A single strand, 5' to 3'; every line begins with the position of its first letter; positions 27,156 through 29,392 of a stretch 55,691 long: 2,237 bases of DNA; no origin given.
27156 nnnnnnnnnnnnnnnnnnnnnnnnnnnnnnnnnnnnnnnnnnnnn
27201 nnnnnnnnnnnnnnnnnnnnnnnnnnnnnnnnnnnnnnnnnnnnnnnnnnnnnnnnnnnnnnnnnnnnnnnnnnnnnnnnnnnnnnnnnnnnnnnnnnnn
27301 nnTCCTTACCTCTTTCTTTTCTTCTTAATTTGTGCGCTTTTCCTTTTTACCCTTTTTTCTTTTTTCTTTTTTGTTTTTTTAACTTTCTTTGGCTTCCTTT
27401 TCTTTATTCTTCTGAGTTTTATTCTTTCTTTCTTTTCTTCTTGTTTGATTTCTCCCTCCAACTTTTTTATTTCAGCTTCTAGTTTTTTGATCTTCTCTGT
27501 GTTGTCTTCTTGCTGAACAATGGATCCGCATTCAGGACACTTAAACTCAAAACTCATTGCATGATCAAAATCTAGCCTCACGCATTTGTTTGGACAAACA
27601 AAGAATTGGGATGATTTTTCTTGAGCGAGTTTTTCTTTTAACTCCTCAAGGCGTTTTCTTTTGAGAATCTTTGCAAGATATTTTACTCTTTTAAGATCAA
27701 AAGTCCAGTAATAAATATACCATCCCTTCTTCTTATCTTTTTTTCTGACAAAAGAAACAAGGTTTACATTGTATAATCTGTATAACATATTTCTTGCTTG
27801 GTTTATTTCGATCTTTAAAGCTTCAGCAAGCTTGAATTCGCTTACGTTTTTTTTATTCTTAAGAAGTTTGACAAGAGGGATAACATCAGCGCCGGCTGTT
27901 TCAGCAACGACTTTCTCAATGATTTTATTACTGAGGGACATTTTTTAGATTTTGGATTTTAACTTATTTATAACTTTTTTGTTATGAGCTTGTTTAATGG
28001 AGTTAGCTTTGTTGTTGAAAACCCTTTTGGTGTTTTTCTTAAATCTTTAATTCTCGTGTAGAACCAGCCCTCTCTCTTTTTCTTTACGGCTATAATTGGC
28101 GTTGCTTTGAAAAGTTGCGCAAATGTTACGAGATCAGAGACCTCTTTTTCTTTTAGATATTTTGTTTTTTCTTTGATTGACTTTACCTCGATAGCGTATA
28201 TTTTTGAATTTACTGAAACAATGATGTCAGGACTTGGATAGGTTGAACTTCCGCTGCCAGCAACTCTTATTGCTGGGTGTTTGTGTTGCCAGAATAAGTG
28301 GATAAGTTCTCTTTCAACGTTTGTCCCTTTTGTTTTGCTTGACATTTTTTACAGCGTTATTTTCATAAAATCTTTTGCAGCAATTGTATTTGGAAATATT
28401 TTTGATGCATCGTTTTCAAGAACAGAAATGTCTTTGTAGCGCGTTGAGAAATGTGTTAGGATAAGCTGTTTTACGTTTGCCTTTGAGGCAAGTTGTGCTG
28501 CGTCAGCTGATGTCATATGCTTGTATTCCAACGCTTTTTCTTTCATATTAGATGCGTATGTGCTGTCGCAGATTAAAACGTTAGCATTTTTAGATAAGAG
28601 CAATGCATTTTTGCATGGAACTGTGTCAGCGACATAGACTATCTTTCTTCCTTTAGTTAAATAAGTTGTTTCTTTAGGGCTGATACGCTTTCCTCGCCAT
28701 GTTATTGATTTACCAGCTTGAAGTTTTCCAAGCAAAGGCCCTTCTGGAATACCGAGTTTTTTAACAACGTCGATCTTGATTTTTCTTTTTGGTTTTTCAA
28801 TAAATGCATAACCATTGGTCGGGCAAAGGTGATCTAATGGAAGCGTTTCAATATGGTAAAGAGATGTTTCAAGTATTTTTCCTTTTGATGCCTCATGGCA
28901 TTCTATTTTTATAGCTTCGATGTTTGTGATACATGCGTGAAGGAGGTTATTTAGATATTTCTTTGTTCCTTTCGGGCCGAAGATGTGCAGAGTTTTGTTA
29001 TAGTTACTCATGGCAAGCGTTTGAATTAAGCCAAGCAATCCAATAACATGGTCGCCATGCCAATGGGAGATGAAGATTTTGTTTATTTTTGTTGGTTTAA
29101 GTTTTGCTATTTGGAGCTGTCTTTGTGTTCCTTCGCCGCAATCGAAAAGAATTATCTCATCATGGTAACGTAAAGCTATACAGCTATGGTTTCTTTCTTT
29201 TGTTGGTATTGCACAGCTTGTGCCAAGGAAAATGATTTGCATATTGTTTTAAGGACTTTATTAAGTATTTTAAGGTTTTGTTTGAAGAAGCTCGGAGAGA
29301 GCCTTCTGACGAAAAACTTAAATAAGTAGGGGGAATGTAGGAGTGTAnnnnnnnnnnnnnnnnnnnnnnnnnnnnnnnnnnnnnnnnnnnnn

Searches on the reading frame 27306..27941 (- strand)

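Call 10: search_protein_families(library=pfam, max_evalue=0.001, proteins=[window:27306-27941:-])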
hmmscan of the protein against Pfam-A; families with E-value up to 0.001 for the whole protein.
window:27306-27941:- (211 aa): 2 families
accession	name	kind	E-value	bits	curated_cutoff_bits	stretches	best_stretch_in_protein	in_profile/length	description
PF02002.24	TFIIE_alpha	-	4.5e-17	62.3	22.9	1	7-109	2-104/105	TFIIE alpha subunit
PF22536.2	POLR3C_WHD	-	7.1e-05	23.2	30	1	8-64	1-57/77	POLR3C, C-terminal winged-helix domain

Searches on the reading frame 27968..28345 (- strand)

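Call 10: search_protein_families(library=pfam, max_evalue=0.001, proteins=[window:27968-28345:-])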
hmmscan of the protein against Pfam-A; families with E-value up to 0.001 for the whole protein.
window:27968-28345:- (125 aa): 1 family
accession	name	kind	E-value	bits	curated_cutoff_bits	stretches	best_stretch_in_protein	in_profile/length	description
PF01870.24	Hjc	-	1.4e-23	83.1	21.1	1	10-99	2-91/93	Archaeal holliday junction resolvase (hjc)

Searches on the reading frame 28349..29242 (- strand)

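Call 10: search_protein_families(library=pfam, max_evalue=0.001, proteins=[window:28349-29242:-])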
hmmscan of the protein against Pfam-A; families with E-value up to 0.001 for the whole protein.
window:28349-29242:- (297 aa): 4 families
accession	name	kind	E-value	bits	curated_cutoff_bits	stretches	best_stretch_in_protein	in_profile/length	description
PF12706.13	Lactamase_B_2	-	8.2e-20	71.7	27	2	31-142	3-116/200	Beta-lactamase superfamily domain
PF00753.33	Lactamase_B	-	9.6e-12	45.7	22.7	1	16-81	3-72/196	Metallo-beta-lactamase superfamily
PF13691.12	Lactamase_B_4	-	1.8e-09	37.5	27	1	11-62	4-56/63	tRNase Z endonuclease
PF23023.1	Anti-Pycsar_Apyc1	-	7.8e-05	22.7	50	1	1-92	3-92/250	Anti-Pycsar protein Apyc1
